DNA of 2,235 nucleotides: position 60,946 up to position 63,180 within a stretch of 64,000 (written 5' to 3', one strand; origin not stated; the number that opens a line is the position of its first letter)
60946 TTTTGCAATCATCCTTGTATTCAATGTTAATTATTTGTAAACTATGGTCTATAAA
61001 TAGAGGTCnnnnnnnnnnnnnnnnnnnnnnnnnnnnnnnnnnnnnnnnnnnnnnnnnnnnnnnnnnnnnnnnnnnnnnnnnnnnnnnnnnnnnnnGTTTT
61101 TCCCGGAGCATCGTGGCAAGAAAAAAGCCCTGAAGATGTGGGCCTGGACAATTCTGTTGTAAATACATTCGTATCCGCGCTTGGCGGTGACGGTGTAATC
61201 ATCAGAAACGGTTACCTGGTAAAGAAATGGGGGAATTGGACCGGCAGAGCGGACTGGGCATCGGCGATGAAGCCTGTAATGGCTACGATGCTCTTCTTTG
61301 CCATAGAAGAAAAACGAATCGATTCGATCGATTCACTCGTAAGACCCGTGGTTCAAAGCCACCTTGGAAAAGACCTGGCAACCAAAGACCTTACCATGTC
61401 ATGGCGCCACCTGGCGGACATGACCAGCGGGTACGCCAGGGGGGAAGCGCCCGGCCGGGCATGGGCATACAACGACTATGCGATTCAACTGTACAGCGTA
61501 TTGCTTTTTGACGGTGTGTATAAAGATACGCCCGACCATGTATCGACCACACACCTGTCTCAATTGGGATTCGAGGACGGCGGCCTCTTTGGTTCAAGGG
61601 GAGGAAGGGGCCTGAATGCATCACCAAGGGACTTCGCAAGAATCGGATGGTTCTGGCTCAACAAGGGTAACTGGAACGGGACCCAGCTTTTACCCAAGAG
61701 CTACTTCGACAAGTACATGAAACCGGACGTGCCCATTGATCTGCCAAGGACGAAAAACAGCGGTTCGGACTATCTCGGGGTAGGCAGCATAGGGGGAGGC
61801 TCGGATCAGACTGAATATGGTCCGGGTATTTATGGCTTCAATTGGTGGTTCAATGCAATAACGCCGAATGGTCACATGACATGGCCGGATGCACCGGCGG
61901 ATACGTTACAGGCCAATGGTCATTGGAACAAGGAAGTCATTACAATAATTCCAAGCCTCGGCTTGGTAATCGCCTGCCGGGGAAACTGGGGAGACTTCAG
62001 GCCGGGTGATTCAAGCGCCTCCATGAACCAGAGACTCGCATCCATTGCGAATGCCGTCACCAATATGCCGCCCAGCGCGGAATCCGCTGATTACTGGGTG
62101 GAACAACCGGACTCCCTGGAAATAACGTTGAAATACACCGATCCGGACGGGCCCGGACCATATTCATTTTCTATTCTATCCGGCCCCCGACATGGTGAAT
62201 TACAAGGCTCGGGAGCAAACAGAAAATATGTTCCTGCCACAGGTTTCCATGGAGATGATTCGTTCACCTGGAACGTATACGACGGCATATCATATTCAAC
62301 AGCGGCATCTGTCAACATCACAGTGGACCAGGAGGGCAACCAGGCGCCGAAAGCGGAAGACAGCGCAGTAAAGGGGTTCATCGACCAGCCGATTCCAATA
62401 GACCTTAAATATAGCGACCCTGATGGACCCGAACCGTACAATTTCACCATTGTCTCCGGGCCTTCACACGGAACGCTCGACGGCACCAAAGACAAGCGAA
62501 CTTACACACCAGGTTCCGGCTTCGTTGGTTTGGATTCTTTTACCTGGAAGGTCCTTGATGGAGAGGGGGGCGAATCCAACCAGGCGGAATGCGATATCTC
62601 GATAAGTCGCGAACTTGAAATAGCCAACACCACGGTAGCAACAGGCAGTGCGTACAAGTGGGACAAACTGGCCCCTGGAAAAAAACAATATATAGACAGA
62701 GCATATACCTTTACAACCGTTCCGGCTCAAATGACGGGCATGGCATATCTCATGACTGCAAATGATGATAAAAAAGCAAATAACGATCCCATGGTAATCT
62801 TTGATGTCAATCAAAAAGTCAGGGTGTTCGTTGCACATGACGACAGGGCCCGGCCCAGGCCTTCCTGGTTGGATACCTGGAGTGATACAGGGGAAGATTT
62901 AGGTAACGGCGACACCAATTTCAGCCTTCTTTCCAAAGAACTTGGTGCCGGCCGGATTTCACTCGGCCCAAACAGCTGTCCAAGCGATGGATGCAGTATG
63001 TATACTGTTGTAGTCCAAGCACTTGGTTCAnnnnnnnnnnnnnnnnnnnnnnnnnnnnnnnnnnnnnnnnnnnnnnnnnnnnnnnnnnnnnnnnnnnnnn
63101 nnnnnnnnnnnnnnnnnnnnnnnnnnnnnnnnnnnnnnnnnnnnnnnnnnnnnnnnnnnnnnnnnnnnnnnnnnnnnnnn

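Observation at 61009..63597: Five-module mosaic: beta-lactamase-fold hydrolase + cadherin-like pair + TD stalk + Cys-knot + GCGC sorting tag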

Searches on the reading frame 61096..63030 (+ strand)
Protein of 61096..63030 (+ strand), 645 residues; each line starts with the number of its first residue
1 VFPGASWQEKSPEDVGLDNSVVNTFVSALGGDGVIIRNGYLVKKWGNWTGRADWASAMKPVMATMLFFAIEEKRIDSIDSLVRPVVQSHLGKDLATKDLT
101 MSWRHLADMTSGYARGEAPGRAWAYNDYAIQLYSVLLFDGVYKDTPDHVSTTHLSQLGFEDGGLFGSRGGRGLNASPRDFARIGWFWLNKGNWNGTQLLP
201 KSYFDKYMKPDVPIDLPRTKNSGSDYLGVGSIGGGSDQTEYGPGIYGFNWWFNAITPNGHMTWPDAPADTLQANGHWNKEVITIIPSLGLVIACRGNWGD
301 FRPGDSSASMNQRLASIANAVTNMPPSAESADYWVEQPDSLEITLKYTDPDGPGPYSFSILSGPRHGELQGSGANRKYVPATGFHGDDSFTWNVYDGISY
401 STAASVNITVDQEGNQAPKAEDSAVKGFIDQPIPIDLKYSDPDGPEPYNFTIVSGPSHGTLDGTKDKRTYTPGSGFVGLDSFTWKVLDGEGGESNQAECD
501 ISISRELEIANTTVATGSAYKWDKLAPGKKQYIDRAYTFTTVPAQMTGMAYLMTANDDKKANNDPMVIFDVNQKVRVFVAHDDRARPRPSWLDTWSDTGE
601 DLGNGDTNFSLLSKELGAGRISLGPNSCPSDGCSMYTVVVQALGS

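Call 66: find_related_loci(query=window:61096-63030:+, collection=genome_contigs, flank=10000)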
Query seq(645 aa) (645 aa) in genome_contigs; peptide patterns used: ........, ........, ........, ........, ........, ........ (x = any residue, [..] = any of these).
198 stretches matched a pattern; 167 encode a relative of the query (tblastn E <= 1e-3); the best 80 are kept; 80 distinct loci.
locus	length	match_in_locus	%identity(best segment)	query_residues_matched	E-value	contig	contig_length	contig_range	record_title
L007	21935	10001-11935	65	1-645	0e+0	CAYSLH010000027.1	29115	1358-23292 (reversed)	MAG TPA_asm: uncultured Myxococcales bacterium isolate SRP163575_co1_108 genome assembly, contig: NODE_3141_length_29115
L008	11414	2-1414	61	172-642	0e+0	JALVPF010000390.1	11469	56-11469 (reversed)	MAG: Myxococcales bacterium isolate A3_metabat1_scaf2bin.099 A3_NODE_4544_length_11469_cov_2.200229, whole genome shotgu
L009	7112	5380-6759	70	2-640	1e-158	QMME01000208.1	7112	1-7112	MAG: Deltaproteobacteria bacterium isolate B64_G9 B64_Guay9_scaffold_16799, whole genome shotgun sequence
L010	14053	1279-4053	68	2-523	8e-156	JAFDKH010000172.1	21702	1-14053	MAG: Deltaproteobacteria bacterium isolate Meg22_46_Bin_104 Meg22_46_Bin_104_scaffold_11216, whole genome shotgun sequen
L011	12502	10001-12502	67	2-503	1e-153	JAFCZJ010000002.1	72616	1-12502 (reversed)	MAG: Deltaproteobacteria bacterium isolate AB_03_Bin_195 AB_03_Bin_195_scaffold_11, whole genome shotgun sequence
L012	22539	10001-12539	53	1-388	2e-132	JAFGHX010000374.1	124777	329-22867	MAG: Kiritimatiellae bacterium isolate Zod_Metabat.16 k87_11366181, whole genome shotgun sequence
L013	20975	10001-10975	59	1-322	5e-122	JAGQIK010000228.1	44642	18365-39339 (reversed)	MAG: Myxococcales bacterium isolate HKST-UBA02 k127_904542, whole genome shotgun sequence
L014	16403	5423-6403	58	1-325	9e-121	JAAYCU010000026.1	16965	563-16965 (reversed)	MAG: Phycisphaerales bacterium isolate AS06rmzACSIP_494 85382_AS06, whole genome shotgun sequence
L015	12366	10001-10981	57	1-326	2e-119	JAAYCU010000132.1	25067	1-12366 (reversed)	MAG: Phycisphaerales bacterium isolate AS06rmzACSIP_494 355460_AS06, whole genome shotgun sequence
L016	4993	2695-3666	58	1-331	1e-119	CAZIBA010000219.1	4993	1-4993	MAG TPA_asm: uncultured Planctomycetota bacterium isolate binchicken_co89_540 genome assembly, contig: NODE_36902_length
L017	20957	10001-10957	58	2-327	1e-116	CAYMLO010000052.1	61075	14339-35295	MAG TPA_asm: uncultured Planctomycetales bacterium isolate binchicken_co334_152 genome assembly, contig: NODE_685_length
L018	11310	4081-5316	48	1-388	7e-116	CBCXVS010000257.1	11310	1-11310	MAG: uncultured bacterium isolate DOM43_bin32 genome assembly, contig: DOM43_32_257, whole genome shotgun sequence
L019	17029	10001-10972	57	1-331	9e-115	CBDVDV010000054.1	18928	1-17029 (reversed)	MAG TPA_asm: uncultured bacterium isolate SRR22302347_binner12_Refined_84 genome assembly, contig: ERZ25073594.808, whol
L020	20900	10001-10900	57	1-299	1e-113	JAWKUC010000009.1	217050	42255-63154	MAG: Planctomycetaceae bacterium isolate ABC1.68 ABC1.68.fa-9, whole genome shotgun sequence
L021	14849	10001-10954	56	2-321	1e-110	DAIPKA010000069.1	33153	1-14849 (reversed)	MAG TPA_asm: Candidatus Hydrogenedentota bacterium isolate CTOTU18300 NODE_1255_length_33153_cov_22.157653, whole genome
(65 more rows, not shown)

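Call 83: search_protein_families(library=pfam, proteins=[L008:2-2854:+, L010:1198-5181:+, L011:9872-12502:+, L009:5242-7110:+], max_evalue=0.001)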
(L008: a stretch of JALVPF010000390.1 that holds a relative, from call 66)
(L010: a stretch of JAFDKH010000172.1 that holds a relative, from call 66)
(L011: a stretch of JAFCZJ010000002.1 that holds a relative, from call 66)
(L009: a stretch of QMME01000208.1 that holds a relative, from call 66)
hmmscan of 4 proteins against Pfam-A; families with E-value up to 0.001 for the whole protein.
L008:2-2854:+ (951 aa): 3 families
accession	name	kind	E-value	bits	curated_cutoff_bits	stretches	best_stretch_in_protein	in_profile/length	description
PF17963.7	Big_9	-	2.2e-19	70.6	23.6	2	244-330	1-88/89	Bacterial Ig domain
PF17892.7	Cadherin_5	-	1.2e-12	47.9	26.5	1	244-332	2-97/98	Cadherin-like domain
PF17803.7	Cadherin_4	-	8.8e-08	33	25.1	1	233-291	1-62/71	Bacterial cadherin-like domain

L010:1198-5181:+ (1328 aa): 6 families
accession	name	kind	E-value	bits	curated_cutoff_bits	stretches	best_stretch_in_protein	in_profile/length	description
PF13385.13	Laminin_G_3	-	2.6e-25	89.8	27.6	1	976-1120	1-151/151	Concanavalin A-like lectin/glucanases superfamily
PF03160.20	Calx-beta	-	6.2e-19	68.6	27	1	1131-1244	6-119/119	Calx-beta domain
PF17963.7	Big_9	-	1.7e-18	67.7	23.6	2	743-829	1-89/89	Bacterial Ig domain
PF17803.7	Cadherin_4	-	1.9e-08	35.1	25.1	1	824-882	1-62/71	Bacterial cadherin-like domain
PF00144.29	Beta-lactamase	-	4.1e-08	33.2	27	1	61-161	21-154/329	Beta-lactamase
PF17892.7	Cadherin_5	-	1.9e-07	31.3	26.5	1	746-830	15-97/98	Cadherin-like domain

L011:9872-12502:+ (877 aa): 4 families
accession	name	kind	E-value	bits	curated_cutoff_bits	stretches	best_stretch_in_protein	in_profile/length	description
PF17963.7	Big_9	-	9.8e-14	52.5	23.6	1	759-845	1-89/89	Bacterial Ig domain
PF00144.29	Beta-lactamase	-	5.6e-09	36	27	1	95-176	51-153/329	Beta-lactamase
PF17803.7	Cadherin_4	-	5.1e-08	33.8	25.1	1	752-814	4-71/71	Bacterial cadherin-like domain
PF17892.7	Cadherin_5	-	6.2e-07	29.6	26.5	1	782-846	32-97/98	Cadherin-like domain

L009:5242-7110:+ (623 aa): 1 family
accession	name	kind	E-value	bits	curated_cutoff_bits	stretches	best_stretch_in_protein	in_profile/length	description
PF00144.29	Beta-lactamase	-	7e-06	25.9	27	1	98-181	51-155/329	Beta-lactamase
